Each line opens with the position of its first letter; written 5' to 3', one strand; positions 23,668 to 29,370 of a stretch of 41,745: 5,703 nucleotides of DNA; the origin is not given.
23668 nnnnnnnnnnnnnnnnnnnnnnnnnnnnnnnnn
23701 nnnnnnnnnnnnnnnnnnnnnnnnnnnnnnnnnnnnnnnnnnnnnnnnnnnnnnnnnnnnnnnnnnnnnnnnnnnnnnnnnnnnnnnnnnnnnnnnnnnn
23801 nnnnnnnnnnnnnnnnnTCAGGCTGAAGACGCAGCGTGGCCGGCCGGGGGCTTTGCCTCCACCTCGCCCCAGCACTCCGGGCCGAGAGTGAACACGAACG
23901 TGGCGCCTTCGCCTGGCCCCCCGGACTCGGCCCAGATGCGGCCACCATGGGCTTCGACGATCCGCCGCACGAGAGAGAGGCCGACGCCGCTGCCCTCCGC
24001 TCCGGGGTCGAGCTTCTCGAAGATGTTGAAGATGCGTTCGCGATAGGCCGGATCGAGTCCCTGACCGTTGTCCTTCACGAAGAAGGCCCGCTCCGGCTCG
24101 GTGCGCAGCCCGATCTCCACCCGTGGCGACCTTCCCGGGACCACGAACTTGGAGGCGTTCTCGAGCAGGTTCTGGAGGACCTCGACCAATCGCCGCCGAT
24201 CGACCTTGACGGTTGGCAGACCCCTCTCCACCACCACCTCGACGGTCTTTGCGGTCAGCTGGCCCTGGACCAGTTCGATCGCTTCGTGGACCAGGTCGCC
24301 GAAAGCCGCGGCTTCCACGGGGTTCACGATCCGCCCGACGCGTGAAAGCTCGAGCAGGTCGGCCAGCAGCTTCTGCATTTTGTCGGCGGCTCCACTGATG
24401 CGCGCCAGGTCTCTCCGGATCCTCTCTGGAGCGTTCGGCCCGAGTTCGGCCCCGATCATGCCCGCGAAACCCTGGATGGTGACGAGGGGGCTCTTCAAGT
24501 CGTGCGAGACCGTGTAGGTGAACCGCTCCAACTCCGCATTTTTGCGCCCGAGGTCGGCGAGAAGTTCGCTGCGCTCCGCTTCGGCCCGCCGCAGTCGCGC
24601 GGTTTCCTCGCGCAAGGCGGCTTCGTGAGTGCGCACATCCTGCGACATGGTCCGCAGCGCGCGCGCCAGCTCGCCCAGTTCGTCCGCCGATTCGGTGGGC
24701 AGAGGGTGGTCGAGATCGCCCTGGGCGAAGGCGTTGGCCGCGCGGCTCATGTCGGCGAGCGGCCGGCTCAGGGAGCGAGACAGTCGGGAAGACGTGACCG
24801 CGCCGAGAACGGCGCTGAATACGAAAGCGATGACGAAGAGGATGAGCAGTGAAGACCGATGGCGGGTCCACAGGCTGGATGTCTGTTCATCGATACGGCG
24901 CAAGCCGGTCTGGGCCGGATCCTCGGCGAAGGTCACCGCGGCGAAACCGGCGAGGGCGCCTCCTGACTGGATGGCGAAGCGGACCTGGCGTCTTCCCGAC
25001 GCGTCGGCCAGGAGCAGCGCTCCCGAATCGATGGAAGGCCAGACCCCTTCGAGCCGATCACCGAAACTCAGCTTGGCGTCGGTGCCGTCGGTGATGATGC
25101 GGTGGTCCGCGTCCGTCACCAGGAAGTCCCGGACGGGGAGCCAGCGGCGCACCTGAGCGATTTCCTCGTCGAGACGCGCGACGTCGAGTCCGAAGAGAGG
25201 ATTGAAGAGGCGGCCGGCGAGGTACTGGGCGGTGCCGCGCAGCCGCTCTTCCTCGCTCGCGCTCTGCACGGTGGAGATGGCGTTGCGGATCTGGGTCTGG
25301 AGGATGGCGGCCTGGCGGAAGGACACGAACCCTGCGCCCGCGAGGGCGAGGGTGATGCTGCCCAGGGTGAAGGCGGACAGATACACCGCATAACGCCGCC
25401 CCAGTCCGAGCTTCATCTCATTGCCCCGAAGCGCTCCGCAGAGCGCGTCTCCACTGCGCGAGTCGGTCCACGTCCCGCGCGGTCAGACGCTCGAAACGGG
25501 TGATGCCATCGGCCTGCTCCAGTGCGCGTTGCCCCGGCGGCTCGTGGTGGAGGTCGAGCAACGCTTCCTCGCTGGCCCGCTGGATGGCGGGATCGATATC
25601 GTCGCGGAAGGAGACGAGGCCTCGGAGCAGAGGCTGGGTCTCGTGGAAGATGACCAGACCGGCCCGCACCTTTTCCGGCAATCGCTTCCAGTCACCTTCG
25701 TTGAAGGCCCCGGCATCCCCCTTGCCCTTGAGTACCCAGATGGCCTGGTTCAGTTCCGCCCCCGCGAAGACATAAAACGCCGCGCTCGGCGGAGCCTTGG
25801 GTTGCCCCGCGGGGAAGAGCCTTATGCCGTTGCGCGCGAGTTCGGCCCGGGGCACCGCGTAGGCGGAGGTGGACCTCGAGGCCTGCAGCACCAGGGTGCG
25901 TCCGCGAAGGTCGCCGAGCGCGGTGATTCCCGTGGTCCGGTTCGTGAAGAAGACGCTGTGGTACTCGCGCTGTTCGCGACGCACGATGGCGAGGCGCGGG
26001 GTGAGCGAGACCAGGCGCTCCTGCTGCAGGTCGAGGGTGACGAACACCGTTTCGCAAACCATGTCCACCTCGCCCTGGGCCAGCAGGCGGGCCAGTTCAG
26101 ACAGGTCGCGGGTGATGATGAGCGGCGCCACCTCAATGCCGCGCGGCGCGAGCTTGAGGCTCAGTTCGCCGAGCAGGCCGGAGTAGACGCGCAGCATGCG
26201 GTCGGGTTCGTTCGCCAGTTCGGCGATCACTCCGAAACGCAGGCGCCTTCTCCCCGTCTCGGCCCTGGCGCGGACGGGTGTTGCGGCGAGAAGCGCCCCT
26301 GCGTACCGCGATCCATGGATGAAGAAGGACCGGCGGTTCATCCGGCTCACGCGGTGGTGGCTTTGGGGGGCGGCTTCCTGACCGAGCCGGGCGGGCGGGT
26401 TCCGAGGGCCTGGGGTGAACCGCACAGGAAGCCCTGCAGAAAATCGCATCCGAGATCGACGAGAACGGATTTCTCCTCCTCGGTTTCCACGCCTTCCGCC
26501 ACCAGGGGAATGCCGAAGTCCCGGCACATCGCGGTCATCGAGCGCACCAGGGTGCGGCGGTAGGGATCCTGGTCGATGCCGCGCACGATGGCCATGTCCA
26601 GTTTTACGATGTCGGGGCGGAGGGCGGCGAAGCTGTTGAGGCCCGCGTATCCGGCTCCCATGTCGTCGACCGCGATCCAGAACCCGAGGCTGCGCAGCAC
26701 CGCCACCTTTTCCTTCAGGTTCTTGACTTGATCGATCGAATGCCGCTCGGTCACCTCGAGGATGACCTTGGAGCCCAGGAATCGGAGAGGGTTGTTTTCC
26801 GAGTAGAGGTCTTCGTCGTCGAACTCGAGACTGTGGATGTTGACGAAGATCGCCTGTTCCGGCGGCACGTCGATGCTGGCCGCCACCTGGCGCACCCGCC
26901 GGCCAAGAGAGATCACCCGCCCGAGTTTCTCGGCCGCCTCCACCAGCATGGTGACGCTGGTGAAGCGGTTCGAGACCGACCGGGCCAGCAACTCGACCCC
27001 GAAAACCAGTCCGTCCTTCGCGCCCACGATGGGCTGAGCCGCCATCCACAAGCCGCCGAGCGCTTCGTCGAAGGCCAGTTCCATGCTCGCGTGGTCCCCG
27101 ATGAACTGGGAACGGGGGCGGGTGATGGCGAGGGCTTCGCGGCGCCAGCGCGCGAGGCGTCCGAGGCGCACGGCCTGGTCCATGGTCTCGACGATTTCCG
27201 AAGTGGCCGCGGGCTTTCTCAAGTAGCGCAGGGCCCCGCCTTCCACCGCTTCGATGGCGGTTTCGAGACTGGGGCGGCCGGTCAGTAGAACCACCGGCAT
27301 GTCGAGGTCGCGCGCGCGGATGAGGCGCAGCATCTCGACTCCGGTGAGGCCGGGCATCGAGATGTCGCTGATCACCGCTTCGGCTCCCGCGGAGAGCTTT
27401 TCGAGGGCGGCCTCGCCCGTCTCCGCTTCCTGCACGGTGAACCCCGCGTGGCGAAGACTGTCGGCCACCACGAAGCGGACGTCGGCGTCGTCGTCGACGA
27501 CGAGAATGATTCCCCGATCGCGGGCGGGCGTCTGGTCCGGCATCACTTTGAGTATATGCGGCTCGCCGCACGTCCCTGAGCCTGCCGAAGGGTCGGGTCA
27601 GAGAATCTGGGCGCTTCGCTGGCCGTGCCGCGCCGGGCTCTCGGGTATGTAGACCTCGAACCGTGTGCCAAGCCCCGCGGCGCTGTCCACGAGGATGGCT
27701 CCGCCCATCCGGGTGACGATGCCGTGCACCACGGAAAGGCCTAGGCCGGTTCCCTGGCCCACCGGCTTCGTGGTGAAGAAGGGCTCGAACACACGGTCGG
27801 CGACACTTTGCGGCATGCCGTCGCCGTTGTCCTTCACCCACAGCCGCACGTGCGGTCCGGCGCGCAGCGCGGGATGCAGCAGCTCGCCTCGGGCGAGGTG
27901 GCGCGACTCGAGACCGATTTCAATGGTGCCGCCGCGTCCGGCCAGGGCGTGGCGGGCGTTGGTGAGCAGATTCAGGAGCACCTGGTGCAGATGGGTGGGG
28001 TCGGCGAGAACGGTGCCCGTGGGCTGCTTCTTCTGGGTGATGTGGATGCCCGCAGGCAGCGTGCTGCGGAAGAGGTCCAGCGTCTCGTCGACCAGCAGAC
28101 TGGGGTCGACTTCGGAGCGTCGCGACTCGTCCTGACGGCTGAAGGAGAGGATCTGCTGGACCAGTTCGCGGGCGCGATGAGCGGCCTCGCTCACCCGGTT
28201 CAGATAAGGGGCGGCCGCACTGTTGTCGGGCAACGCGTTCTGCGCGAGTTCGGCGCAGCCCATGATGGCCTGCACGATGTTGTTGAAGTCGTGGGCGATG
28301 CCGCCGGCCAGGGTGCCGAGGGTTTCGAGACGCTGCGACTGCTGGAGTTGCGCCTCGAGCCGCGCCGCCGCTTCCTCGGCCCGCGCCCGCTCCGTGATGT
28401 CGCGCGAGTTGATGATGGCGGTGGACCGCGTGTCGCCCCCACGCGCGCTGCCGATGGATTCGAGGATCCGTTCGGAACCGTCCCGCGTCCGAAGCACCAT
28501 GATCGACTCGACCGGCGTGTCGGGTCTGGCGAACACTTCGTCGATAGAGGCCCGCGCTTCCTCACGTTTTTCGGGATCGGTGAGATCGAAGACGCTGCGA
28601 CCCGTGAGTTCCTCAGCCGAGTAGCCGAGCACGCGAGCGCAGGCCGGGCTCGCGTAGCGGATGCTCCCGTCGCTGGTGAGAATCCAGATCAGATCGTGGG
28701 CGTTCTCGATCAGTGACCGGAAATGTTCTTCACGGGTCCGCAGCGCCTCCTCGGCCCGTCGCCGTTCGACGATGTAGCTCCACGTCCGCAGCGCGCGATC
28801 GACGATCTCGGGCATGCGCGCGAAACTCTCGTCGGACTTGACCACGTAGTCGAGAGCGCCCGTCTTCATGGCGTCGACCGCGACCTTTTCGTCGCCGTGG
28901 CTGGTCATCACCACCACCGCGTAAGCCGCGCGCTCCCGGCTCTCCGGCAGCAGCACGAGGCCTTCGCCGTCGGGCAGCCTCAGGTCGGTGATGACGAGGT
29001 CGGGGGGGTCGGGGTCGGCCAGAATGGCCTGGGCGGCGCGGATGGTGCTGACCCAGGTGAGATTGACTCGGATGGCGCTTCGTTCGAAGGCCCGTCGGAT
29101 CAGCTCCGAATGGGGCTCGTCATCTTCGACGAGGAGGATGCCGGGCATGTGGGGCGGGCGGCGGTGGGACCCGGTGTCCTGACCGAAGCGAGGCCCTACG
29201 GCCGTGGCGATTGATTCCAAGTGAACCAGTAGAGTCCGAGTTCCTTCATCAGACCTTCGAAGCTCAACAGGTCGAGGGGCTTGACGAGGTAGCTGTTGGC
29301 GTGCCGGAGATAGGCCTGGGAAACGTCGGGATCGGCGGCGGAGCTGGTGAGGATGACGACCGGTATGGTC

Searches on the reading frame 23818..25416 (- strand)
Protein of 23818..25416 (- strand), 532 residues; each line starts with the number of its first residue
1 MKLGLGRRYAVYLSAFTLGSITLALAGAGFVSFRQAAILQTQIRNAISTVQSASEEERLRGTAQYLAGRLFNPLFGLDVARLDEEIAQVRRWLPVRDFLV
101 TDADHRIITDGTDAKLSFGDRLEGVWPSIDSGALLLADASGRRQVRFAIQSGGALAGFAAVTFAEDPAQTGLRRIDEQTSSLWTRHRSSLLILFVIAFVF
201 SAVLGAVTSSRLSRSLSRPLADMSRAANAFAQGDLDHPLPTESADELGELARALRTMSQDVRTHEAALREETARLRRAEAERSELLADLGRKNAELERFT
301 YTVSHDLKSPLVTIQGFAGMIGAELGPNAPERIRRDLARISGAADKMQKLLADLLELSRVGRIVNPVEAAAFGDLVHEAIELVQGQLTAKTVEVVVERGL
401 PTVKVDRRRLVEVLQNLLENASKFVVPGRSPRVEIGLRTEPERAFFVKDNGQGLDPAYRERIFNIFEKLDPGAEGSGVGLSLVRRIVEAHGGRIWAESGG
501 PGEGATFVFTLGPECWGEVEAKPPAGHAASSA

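Call 76: search_protein_families(library=pfam, proteins=[window:23818-25416:-], max_evalue=0.00001)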
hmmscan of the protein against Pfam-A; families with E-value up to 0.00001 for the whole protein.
window:23818-25416:- (532 aa): 3 families
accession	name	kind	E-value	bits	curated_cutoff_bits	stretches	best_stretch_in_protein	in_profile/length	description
PF02518.31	HATPase_c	-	2.1e-21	76.8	26.4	1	406-511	2-107/111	Histidine kinase-, DNA gyrase B-, and HSP90-like ATPase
PF00672.30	HAMP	-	1.5e-15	57.6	25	1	211-262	1-52/53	HAMP domain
PF00512.31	HisKA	-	8.1e-13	48.7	26.9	1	296-360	2-63/66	His Kinase A (phospho-acceptor) domain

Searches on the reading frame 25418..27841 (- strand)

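Call 76: search_protein_families(library=pfam, proteins=[window:25418-27841:-], max_evalue=0.00001)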
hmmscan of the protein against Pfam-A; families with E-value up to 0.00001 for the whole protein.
window:25418-27841:- (807 aa): 1 family
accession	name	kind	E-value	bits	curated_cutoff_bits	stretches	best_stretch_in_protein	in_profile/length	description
PF12974.12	Phosphonate-bd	-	2.7e-33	115.8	27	1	544-790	7-241/242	ABC transporter, phosphonate, periplasmic substrate-binding protein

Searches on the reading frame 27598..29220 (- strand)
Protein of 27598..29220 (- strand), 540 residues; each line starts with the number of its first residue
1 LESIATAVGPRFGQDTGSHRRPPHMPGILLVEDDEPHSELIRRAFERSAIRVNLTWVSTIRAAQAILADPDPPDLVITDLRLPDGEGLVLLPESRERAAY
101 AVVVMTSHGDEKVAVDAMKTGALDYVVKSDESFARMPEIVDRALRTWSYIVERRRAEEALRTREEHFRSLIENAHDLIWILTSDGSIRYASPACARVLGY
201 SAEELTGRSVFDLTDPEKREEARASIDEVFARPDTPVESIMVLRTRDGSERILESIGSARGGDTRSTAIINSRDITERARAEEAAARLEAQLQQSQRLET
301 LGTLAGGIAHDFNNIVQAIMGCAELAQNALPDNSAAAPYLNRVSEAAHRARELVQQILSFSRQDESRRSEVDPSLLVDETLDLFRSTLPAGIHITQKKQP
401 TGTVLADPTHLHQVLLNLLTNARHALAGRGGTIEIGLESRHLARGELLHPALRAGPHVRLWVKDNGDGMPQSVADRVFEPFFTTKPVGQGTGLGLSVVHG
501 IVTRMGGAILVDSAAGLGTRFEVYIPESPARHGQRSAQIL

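Call 76: search_protein_families(library=pfam, proteins=[window:27598-29220:-], max_evalue=0.00001)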
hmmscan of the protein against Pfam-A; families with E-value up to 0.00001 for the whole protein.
window:27598-29220:- (540 aa): 8 families
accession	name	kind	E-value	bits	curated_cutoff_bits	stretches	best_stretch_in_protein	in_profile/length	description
PF02518.31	HATPase_c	-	2.8e-23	82.9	26.4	1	407-528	2-110/111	Histidine kinase-, DNA gyrase B-, and HSP90-like ATPase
PF00072.30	Response_reg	-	1.1e-16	61.4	30.2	1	28-129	1-100/111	Response regulator receiver domain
PF00989.32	PAS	-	2.3e-13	50.6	22.6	1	165-259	1-95/113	PAS fold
PF13426.13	PAS_9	-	1.7e-10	41.5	27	1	177-277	3-103/103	PAS domain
PF08447.18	PAS_3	-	2.6e-10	40.9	25.6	1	189-260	3-75/89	PAS fold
PF08448.16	PAS_4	-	1.3e-09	38.6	23.1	1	172-280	2-110/110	PAS fold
PF00512.31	HisKA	-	1.3e-09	38.4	26.9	1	302-365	3-65/66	His Kinase A (phospho-acceptor) domain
PF13188.13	PAS_8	-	1.6e-08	34.5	21.8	1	165-223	1-58/65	PAS domain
